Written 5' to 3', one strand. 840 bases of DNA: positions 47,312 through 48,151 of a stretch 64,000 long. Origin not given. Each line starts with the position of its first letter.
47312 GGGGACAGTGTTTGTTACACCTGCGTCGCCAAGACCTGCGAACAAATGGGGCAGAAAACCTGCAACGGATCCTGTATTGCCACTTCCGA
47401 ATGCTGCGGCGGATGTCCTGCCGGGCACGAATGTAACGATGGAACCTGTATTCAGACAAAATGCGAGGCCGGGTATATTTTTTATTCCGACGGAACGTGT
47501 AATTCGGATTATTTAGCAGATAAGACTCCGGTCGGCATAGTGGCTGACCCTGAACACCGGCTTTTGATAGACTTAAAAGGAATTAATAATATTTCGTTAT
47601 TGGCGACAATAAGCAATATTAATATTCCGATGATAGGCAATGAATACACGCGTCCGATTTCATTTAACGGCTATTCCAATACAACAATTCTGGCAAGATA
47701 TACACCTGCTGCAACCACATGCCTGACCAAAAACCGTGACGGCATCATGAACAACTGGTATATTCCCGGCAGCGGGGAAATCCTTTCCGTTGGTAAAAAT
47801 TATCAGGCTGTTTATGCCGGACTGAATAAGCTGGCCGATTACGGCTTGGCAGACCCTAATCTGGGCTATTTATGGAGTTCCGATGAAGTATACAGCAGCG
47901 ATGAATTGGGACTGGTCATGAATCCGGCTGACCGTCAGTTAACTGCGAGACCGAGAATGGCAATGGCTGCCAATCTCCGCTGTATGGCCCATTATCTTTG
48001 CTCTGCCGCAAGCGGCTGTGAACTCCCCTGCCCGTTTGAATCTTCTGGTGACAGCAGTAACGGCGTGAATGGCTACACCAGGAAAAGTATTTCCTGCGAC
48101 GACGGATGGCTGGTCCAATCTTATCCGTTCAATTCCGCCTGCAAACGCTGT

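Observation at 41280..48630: Tandem trio of large secreted cysteine-rich modular repeat proteins, each with a private promoter and terminator - candidate undescribed extracellular protein family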

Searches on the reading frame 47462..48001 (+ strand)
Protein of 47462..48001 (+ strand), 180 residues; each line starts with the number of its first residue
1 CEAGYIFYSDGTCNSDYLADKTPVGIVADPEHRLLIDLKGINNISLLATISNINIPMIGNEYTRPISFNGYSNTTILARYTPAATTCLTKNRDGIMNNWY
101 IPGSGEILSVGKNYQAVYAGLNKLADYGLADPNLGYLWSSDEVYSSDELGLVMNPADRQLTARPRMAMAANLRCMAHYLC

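Call 54: search_solved_structures(query=A3, max_evalue=10, show_alignments=2)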
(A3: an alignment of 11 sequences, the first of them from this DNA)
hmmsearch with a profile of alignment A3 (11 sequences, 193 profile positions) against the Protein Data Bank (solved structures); distinct sequences matched with E-value up to 10: 1.
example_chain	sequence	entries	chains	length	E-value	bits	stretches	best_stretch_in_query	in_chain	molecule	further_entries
4eps_A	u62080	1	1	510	0.00044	23.4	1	62-155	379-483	hypothetical protein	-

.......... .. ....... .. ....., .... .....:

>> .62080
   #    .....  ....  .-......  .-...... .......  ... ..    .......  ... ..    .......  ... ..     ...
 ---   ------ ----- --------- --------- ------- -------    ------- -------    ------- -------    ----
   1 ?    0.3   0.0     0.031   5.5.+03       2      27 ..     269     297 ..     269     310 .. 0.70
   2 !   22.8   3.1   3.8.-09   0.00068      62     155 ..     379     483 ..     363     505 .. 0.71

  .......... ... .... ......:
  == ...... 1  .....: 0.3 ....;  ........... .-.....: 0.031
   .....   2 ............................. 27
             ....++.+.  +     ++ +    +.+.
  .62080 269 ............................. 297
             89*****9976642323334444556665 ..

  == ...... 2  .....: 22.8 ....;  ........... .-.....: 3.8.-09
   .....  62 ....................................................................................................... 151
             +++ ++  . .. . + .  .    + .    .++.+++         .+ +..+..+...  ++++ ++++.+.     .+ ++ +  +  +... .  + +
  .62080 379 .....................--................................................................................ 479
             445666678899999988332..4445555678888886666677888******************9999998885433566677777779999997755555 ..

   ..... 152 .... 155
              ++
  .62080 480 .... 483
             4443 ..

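Call 55: search_protein_families(library=pfam, alignment_id=A3, max_evalue=10)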
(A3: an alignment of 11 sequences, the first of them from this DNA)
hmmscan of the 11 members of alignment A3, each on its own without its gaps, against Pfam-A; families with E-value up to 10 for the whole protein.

A. member 1, seq(180 aa): 1 family
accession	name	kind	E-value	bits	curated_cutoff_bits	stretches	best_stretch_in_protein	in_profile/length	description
PF15974.10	Cadherin_tail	-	0.08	13.9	22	1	65-113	58-104/134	Cadherin C-terminal cytoplasmic tail, catenin-binding region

B. families by the number of members that match (of 11 scanned): 9 families
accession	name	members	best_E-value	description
PF07603.17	Lcl_C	3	1.3e-05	Lcl C-terminal domain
PF07247.17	AATase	1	0.017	Alcohol acetyltransferase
PF07661.19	MORN_2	1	0.048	MORN repeat variant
PF02730.20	AFOR_N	1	0.054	Aldehyde ferredoxin oxidoreductase, N-terminal domain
PF15974.10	Cadherin_tail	1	0.08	Cadherin C-terminal cytoplasmic tail, catenin-binding region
PF14918.11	MTBP_N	1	0.09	MDM2-binding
PF01483.27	P_proprotein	1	0.1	Proprotein convertase P-domain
PF01731.26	Arylesterase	1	0.11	Arylesterase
PF23818.1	Phage_tail_terminator_7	1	0.18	Bacteriophage Tail Tube Terminator Protein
